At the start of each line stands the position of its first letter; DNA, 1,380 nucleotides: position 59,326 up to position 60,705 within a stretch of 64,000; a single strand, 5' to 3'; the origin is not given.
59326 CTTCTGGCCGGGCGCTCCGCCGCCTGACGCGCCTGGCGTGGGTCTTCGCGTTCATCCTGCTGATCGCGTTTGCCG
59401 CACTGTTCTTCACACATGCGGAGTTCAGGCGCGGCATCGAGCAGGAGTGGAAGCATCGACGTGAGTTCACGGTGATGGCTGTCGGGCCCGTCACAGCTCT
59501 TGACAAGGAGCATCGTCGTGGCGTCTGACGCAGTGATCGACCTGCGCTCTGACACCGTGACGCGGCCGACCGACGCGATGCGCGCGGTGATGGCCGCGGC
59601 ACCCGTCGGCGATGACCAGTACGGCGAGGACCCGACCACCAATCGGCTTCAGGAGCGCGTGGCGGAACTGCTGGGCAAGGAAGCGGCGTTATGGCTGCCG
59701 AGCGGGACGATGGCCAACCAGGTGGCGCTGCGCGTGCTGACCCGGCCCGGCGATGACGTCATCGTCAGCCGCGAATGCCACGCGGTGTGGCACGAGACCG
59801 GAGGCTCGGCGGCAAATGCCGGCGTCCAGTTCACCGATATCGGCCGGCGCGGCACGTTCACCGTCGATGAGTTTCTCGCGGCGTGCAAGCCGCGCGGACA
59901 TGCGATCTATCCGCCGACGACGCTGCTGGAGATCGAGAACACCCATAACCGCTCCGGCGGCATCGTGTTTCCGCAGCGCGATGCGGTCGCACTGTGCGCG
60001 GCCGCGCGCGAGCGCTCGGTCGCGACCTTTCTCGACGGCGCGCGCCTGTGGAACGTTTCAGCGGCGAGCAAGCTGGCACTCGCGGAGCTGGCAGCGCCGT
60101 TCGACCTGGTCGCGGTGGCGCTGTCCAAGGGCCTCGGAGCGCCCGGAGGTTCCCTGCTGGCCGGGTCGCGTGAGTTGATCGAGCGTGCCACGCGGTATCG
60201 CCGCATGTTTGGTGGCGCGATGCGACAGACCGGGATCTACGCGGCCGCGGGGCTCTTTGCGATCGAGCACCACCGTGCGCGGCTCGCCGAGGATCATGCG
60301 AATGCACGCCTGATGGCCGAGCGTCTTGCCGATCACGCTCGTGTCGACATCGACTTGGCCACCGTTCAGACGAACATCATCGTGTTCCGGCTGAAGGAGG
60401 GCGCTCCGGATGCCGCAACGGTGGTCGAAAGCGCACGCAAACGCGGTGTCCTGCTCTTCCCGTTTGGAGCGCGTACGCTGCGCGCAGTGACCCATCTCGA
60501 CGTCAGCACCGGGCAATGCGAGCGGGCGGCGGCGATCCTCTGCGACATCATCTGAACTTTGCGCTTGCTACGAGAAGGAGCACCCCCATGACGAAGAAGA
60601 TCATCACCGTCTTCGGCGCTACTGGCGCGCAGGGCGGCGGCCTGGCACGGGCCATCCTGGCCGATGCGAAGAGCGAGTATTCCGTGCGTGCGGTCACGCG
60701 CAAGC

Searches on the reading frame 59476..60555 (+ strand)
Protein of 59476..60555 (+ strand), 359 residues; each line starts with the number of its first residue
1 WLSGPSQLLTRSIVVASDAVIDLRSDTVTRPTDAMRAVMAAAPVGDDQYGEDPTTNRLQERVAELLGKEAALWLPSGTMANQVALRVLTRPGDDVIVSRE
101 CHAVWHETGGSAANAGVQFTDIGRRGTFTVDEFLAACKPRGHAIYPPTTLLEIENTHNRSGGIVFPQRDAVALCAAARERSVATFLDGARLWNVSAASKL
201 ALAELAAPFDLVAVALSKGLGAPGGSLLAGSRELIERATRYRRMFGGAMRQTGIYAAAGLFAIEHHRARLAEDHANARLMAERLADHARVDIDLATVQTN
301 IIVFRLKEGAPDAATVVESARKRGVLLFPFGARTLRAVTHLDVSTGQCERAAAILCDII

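Call 46: search_protein_families(library=pfam, proteins=[window:59476-60555:+], max_evalue=0.00001)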
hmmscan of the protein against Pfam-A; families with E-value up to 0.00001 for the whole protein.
window:59476-60555:+ (359 aa): 3 families
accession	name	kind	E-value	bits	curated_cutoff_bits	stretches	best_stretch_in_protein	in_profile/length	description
PF01212.27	Beta_elim_lyase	-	3.8e-89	299.3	27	1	22-304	1-285/288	Beta-eliminating lyase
PF01053.26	Cys_Met_Meta_PP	-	1.4e-07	30.9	27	1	52-290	51-272/381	Cys/Met metabolism PLP-dependent enzyme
PF01041.23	DegT_DnrJ_EryC1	-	6e-06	26.1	19.8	0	47-144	18-116/360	DegT/DnrJ/EryC1/StrS aminotransferase family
